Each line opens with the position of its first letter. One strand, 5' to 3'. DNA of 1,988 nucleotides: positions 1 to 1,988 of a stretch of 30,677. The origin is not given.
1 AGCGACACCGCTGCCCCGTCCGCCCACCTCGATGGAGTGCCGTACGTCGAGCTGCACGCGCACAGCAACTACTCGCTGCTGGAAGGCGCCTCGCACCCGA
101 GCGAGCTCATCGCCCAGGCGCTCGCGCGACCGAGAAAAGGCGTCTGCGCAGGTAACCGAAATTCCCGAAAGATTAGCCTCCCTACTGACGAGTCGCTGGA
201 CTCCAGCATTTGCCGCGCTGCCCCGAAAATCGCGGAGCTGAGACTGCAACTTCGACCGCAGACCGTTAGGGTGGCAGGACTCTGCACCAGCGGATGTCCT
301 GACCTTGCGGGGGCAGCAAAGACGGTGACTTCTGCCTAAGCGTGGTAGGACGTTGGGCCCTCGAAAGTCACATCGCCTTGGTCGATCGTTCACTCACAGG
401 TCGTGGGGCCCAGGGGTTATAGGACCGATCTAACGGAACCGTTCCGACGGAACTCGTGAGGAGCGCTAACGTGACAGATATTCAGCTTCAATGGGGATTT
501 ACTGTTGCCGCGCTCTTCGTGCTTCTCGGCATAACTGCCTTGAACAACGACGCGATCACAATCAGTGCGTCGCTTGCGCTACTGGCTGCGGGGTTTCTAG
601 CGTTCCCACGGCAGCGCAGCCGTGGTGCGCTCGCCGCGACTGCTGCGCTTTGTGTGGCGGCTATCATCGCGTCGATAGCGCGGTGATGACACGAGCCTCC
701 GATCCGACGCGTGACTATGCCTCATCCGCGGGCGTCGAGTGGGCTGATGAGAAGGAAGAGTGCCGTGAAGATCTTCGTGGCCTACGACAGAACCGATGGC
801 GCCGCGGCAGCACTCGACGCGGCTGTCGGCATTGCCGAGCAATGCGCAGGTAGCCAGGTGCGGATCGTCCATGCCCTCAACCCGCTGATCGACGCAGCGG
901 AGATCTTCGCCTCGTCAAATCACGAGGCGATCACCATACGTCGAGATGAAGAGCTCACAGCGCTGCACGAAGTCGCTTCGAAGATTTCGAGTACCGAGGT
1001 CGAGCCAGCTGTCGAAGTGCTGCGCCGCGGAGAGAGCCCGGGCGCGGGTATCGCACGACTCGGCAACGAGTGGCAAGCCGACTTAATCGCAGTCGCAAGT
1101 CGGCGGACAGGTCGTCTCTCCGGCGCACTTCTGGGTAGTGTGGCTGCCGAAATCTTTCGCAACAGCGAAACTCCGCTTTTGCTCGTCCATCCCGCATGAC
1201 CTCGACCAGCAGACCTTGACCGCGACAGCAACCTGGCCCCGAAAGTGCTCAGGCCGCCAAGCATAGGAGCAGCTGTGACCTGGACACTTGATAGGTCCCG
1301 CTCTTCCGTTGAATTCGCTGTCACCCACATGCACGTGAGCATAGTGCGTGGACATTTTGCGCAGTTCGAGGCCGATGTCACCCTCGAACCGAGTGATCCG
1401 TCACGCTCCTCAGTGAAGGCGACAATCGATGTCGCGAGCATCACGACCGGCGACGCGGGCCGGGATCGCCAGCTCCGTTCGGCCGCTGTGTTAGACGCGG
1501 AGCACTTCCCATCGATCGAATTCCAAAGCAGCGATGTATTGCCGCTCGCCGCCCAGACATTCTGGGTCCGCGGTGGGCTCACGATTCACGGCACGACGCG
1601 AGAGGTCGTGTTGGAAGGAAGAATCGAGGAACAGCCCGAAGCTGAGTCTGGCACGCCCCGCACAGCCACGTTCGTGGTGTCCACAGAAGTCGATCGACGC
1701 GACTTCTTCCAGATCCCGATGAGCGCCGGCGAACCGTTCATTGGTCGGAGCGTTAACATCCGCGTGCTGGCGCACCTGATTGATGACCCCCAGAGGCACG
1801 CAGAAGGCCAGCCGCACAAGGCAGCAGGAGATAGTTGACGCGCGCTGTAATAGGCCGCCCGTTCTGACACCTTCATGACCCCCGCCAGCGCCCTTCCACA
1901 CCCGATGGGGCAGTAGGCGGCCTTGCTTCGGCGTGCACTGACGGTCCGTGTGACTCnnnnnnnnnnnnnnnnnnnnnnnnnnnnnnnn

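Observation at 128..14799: A mobile, self-contained DosR-like hypoxia/dormancy regulon on a tRNA-Asp island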

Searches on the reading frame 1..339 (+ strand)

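Call 11: search_protein_families(library=pfam, proteins=[window:1-339:+], max_evalue=0.01)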
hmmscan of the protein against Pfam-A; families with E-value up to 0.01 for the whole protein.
window:1-339:+ (112 aa): 1 family
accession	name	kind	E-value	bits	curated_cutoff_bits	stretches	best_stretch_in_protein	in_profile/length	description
PF02811.25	PHP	-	0.00047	21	26.4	1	17-48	1-32/164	PHP domain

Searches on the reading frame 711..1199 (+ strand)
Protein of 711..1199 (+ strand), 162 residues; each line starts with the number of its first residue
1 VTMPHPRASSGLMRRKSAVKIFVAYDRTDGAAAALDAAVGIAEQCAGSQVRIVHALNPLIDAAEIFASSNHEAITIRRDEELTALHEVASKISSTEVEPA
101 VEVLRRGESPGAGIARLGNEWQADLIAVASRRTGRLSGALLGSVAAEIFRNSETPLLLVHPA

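Call 10: search_protein_families(library=pfam, proteins=[window:711-1199:+], max_evalue=0.01)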
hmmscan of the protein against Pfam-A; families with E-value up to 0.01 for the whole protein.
window:711-1199:+ (162 aa): 1 family
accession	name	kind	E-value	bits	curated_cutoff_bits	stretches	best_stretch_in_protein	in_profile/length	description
PF00582.32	Usp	-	1.5e-21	77.8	24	1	20-160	4-141/141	Universal stress protein family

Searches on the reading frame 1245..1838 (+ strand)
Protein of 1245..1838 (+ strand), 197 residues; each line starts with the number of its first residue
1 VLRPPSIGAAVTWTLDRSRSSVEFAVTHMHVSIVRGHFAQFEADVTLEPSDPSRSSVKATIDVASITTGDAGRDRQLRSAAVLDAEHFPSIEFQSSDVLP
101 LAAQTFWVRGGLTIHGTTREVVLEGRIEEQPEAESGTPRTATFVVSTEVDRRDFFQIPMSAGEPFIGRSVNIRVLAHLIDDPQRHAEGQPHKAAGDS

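Call 10: search_protein_families(library=pfam, proteins=[window:1245-1838:+], max_evalue=0.01)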
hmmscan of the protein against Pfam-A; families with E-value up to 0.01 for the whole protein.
window:1245-1838:+ (197 aa): 1 family
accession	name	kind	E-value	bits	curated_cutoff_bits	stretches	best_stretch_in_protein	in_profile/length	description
PF04264.18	YceI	-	1.1e-36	126.9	23.7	1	13-174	1-146/150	YceI-like domain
